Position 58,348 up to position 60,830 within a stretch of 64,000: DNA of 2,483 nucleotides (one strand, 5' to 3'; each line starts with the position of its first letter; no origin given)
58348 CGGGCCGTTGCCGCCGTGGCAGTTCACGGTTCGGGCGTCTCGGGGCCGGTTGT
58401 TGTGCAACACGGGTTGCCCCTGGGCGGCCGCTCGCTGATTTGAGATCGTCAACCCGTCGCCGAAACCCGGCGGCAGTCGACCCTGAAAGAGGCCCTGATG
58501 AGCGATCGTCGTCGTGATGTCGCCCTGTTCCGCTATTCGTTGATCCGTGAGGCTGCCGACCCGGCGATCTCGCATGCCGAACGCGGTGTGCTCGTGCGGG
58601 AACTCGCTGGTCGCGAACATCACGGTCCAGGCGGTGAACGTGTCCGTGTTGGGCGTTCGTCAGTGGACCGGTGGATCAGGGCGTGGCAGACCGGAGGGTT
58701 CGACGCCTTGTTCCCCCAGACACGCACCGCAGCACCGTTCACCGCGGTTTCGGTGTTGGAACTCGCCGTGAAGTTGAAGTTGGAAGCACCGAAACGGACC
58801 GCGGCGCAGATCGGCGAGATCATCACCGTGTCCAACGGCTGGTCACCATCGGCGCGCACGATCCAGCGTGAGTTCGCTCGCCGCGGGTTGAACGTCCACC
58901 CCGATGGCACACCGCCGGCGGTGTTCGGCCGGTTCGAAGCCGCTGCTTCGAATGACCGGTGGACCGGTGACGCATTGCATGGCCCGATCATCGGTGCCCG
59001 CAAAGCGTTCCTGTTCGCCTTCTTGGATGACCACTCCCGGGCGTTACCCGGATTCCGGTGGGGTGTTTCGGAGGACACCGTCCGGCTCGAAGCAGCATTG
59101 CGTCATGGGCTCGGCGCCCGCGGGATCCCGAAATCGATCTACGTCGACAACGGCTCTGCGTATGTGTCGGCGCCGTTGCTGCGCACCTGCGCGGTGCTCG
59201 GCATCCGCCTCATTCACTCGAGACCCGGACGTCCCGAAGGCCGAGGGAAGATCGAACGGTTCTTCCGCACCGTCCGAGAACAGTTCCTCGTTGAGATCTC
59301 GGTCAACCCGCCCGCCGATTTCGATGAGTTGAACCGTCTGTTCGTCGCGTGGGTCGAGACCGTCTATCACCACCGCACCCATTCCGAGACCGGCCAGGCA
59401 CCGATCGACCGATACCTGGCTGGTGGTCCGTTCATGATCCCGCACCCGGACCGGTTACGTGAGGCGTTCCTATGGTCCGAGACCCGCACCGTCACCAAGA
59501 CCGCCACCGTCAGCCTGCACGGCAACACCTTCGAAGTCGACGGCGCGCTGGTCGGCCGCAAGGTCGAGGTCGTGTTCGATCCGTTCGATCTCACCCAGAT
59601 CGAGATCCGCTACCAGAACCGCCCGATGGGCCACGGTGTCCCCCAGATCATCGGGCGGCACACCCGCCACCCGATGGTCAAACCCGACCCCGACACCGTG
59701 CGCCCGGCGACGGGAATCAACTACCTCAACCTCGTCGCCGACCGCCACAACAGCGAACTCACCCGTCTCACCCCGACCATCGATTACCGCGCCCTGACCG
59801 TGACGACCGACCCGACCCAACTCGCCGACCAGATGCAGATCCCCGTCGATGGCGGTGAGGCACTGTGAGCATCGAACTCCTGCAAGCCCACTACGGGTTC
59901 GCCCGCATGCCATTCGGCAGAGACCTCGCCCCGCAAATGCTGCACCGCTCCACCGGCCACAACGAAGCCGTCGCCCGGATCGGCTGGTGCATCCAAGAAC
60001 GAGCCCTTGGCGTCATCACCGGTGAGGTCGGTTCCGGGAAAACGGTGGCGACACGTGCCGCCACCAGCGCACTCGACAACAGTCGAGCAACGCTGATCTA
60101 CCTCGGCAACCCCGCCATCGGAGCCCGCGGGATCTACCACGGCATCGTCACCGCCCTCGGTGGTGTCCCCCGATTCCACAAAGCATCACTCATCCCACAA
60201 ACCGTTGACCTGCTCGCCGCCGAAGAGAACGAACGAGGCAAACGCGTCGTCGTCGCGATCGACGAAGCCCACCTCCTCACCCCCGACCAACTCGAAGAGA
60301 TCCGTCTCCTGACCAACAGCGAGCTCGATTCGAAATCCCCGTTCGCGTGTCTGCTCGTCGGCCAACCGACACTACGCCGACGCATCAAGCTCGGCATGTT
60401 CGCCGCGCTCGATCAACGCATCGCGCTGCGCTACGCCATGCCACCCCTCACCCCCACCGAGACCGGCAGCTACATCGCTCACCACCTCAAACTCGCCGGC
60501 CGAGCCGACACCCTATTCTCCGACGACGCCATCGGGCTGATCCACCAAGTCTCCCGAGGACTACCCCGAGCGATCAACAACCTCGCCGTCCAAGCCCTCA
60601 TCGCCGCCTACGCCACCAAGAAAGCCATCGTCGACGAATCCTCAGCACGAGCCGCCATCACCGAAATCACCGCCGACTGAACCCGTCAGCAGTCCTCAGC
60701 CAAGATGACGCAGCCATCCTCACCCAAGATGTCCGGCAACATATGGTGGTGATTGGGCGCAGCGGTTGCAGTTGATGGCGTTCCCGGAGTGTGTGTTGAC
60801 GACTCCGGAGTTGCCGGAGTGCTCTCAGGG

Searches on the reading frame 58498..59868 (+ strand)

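Call 78: search_protein_families(library=pfam, proteins=[window:58498-59868:+], max_evalue=0.0001)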
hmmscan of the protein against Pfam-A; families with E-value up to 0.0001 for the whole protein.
window:58498-59868:+ (456 aa): 5 families
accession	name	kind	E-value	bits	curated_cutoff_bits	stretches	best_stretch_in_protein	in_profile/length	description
PF00665.32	rve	-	1.5e-16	61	32.6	1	150-246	3-102/102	Integrase core domain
PF09299.17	Mu-transpos_C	-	1.6e-09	38.1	21.7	1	323-373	3-54/61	Mu transposase, C-terminal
PF13683.12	rve_3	-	1.4e-07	31.6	26.5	1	235-301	2-65/67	Integrase core domain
PF13518.12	HTH_28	-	2.5e-06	27.9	25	1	32-74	5-47/52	Helix-turn-helix domain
PF22483.2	Mu-transpos_C_2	-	8.8e-05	22.6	27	0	326-374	10-55/73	Mu transposase, C-terminal domain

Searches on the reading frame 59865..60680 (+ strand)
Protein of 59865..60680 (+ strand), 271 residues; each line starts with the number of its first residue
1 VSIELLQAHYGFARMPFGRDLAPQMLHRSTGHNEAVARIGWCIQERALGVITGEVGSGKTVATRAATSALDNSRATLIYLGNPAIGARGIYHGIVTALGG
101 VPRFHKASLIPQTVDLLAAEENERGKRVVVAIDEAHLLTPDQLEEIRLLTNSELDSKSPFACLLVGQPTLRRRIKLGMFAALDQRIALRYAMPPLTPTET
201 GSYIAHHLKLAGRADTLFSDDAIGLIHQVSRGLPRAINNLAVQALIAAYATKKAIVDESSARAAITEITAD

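Call 78: search_protein_families(library=pfam, proteins=[window:59865-60680:+], max_evalue=0.0001)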
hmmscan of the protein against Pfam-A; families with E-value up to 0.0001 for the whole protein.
window:59865-60680:+ (271 aa): 1 family
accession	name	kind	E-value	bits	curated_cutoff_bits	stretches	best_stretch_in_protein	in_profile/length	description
PF13401.12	AAA_22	-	7.7e-22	78.4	27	1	45-173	4-129/130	AAA domain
